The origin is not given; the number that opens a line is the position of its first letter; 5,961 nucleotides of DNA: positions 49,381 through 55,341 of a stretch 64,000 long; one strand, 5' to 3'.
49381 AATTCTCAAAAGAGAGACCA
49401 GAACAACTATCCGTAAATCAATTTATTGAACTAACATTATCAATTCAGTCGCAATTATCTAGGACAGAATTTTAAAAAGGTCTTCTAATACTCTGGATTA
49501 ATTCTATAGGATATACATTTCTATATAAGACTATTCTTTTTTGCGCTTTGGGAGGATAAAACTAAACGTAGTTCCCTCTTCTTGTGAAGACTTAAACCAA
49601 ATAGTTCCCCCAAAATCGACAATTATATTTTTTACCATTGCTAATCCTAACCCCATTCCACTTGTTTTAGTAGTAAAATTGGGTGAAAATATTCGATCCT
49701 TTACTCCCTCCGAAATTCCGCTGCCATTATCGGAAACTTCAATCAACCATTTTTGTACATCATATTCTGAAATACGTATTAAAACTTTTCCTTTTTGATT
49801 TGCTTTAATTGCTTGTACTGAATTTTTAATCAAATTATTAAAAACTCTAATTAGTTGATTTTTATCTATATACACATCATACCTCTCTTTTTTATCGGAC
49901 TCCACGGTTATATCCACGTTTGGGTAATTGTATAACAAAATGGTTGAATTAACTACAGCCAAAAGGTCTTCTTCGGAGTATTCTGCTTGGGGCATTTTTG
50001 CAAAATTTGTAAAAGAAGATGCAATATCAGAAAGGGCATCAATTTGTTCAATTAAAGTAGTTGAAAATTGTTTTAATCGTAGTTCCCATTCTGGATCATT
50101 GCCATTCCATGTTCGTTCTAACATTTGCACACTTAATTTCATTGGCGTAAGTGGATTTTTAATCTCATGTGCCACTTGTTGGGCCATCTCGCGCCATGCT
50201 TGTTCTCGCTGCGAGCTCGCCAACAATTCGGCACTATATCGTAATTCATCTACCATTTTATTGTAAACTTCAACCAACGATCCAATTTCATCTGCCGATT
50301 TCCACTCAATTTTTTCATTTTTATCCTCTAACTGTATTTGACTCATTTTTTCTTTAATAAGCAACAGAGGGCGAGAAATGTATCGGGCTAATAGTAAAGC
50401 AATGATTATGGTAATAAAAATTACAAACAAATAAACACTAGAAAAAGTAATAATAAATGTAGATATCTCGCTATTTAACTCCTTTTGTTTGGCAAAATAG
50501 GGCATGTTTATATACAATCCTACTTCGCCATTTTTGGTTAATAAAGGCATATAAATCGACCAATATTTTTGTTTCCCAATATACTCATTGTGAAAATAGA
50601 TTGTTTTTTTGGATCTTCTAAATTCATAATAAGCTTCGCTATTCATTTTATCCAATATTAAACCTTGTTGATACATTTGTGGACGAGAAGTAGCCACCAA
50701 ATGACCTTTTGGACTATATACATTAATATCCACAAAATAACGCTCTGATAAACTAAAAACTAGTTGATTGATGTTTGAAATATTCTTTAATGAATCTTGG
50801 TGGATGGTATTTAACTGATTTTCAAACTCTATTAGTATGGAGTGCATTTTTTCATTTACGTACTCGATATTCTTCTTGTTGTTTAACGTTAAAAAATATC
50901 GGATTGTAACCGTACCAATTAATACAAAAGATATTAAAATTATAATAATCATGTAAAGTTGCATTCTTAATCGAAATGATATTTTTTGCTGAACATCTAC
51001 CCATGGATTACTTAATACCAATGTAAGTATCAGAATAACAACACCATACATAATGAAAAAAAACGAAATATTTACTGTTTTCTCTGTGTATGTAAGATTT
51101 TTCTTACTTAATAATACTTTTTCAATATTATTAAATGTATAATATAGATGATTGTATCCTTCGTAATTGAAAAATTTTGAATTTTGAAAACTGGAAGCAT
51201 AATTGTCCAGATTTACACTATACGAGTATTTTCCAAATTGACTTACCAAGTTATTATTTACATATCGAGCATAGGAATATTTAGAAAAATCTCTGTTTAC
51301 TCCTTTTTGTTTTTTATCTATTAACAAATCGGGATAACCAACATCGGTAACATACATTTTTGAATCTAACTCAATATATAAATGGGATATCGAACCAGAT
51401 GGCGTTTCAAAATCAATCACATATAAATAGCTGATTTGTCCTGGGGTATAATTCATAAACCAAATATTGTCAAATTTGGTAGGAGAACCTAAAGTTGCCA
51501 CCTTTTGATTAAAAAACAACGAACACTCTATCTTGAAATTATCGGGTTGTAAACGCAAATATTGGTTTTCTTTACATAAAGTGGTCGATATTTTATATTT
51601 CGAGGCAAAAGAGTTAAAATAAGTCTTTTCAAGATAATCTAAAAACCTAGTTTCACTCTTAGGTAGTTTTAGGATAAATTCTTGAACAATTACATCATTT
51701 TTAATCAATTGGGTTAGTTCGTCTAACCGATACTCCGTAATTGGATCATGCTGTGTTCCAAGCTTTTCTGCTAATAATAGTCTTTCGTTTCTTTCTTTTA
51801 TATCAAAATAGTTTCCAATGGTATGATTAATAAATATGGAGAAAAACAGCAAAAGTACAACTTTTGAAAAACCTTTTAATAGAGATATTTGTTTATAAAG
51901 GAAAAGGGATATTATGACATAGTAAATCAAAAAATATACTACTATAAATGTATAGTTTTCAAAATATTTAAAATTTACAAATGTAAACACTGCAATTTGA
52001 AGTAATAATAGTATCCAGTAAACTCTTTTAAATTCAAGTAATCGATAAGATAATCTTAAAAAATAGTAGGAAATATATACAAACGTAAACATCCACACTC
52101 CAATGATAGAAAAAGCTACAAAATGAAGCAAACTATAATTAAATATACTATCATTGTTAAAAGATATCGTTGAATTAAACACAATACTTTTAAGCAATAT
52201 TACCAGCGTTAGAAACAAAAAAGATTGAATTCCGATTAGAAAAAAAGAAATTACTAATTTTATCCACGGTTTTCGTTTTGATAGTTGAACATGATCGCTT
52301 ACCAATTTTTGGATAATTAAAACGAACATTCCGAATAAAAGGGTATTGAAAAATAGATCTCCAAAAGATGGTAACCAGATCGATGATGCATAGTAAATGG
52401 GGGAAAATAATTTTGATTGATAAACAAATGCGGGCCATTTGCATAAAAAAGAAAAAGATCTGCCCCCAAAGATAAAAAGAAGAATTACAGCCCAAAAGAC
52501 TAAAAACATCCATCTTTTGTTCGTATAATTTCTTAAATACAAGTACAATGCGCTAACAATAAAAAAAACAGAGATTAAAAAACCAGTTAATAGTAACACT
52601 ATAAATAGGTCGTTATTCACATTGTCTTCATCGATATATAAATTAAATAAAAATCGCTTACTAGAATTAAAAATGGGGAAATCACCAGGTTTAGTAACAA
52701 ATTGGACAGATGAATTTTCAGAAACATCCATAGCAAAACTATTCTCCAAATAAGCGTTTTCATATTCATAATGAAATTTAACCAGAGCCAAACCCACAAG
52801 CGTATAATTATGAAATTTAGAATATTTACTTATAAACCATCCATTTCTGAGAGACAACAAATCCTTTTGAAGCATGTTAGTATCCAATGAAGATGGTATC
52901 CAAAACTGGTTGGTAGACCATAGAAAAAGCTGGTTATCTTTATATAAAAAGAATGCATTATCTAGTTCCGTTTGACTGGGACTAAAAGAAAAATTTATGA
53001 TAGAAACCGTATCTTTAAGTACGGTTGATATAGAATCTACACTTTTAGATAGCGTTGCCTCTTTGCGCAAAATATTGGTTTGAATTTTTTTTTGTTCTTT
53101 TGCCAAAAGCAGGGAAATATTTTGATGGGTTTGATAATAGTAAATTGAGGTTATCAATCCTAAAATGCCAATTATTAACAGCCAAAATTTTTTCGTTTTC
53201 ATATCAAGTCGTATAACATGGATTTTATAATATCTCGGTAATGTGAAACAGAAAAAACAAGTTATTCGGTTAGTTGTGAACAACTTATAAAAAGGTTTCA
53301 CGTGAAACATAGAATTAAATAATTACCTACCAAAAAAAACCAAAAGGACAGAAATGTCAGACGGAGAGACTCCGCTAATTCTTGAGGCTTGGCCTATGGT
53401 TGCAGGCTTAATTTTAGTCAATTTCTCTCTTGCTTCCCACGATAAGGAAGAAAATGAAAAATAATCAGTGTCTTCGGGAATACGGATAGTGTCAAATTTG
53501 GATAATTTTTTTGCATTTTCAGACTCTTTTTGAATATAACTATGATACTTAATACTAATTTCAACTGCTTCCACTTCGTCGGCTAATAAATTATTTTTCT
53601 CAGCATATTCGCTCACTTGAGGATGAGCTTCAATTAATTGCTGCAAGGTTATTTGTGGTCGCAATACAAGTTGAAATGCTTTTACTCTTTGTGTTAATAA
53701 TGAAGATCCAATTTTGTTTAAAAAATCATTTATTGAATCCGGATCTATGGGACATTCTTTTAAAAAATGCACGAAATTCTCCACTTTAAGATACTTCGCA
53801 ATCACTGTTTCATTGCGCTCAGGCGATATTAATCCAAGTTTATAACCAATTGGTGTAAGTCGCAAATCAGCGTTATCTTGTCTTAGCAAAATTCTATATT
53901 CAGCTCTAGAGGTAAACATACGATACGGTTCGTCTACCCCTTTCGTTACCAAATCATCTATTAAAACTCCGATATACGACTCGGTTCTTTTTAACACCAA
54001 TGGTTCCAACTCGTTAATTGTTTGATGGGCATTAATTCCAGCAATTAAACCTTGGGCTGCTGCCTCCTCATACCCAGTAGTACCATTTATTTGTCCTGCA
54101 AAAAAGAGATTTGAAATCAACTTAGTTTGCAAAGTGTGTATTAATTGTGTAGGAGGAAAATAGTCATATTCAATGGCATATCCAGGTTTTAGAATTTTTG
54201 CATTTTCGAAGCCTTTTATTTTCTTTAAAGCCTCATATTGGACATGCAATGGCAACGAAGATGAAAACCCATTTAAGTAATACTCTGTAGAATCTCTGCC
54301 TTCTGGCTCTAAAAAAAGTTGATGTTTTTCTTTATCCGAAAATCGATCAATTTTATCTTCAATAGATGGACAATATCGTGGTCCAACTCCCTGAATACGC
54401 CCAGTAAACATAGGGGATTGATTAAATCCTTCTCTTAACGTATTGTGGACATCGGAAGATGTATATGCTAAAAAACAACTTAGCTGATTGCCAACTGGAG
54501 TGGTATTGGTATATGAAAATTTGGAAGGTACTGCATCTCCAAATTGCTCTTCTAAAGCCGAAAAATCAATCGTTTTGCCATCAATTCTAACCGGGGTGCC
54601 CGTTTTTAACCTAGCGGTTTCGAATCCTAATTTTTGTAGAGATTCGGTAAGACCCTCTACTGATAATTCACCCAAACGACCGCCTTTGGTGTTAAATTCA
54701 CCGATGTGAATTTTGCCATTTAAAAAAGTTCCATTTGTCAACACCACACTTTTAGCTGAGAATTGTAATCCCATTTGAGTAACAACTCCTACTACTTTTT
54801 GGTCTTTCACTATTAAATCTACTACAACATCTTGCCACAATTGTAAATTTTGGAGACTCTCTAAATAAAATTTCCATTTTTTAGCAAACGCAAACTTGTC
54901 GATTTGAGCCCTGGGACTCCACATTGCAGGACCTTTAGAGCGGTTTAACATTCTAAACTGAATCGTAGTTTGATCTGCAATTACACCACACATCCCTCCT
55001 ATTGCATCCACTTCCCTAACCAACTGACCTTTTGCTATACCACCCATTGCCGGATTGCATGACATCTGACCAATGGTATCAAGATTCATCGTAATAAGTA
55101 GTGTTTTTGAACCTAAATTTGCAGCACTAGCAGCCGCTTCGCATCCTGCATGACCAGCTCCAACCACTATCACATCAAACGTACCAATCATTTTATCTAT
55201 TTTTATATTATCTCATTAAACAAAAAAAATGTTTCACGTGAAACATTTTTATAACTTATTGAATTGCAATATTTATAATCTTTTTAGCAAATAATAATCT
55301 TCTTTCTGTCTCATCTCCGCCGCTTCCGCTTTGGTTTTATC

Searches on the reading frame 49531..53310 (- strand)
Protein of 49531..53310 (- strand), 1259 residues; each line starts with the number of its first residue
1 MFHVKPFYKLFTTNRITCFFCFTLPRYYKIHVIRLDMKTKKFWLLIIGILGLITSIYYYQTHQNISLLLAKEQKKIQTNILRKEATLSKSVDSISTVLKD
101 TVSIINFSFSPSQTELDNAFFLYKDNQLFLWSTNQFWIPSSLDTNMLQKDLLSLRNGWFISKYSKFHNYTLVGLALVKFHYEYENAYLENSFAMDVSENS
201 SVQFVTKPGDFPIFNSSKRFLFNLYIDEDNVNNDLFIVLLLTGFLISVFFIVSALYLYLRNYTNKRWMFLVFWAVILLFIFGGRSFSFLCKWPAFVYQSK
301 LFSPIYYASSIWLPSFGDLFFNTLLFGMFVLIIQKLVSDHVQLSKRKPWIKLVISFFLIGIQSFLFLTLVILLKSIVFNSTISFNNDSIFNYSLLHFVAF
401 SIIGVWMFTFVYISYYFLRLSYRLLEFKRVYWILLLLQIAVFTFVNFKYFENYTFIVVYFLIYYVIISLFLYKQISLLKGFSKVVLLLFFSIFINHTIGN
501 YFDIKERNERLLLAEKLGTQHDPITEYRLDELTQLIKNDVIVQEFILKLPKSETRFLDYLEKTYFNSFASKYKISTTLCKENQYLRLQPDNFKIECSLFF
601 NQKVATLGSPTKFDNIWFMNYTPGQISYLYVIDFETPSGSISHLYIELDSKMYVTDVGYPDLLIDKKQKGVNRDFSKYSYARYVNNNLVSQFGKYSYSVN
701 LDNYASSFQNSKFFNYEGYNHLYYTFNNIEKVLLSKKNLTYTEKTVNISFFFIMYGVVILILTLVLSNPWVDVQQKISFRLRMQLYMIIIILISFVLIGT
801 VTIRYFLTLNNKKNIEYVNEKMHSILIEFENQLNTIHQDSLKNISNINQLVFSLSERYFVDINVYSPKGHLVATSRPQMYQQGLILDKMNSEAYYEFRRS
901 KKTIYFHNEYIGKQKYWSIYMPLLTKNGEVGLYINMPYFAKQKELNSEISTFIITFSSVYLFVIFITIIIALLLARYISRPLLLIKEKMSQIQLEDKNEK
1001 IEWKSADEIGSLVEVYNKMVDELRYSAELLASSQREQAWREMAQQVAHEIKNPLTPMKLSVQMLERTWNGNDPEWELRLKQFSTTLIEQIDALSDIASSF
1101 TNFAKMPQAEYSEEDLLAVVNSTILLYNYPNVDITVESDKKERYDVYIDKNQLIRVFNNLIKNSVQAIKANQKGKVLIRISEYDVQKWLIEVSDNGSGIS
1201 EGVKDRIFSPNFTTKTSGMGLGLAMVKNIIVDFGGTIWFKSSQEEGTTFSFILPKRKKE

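Call 57: search_protein_families(library=pfam, proteins=[window:49531-53310:-], max_evalue=0.00001)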
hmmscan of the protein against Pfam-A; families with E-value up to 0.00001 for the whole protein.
window:49531-53310:- (1259 aa): 3 families
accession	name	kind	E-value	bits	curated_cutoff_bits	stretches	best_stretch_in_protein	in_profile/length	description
PF02518.31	HATPase_c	-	1.4e-24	87.1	26.4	1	1149-1256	2-110/111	Histidine kinase-, DNA gyrase B-, and HSP90-like ATPase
PF00512.31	HisKA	-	1.8e-08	34.8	26.9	1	1039-1106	2-63/66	His Kinase A (phospho-acceptor) domain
PF00672.30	HAMP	-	5.2e-08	33.5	25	1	973-1024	1-52/53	HAMP domain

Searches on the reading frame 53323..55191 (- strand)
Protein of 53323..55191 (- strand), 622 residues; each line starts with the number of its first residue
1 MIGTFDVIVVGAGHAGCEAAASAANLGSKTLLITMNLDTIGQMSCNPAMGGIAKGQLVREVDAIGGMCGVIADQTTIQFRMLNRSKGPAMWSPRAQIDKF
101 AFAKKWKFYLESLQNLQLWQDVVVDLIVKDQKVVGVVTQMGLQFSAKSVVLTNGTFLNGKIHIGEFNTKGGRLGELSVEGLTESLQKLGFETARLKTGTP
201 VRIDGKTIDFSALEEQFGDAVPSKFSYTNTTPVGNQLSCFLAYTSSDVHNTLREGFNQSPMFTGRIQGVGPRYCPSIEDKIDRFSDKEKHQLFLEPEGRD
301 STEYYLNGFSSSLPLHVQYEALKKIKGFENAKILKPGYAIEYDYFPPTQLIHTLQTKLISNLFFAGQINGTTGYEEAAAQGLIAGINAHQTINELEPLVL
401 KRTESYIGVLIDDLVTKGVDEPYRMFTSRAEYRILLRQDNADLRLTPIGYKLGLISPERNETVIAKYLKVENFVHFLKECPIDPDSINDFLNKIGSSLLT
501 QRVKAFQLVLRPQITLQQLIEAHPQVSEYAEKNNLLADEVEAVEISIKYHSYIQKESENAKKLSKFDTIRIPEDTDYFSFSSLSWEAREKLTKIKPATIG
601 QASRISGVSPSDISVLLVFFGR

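Call 57: search_protein_families(library=pfam, proteins=[window:53323-55191:-], max_evalue=0.00001)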
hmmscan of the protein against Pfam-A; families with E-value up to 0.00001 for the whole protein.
window:53323-55191:- (622 aa): 4 families
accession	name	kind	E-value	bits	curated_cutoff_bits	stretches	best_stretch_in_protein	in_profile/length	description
PF01134.28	GIDA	-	5.8e-166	552.8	22.1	1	6-394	1-389/391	Glucose inhibited division protein A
PF13932.14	SAM_GIDA_C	-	3.8e-24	84.7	27.1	1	562-617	2-57/57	tRNA modifying enzyme MnmG/GidA C-terminal helical bundle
PF21680.2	GIDA_C_1st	-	2.4e-14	54.3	24.7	1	458-556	2-95/96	tRNA modifying enzyme MnmG/GidA C-terminal helical domain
PF12831.13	FAD_oxidored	-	2.4e-07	30.8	27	1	6-148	1-139/416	FAD dependent oxidoreductase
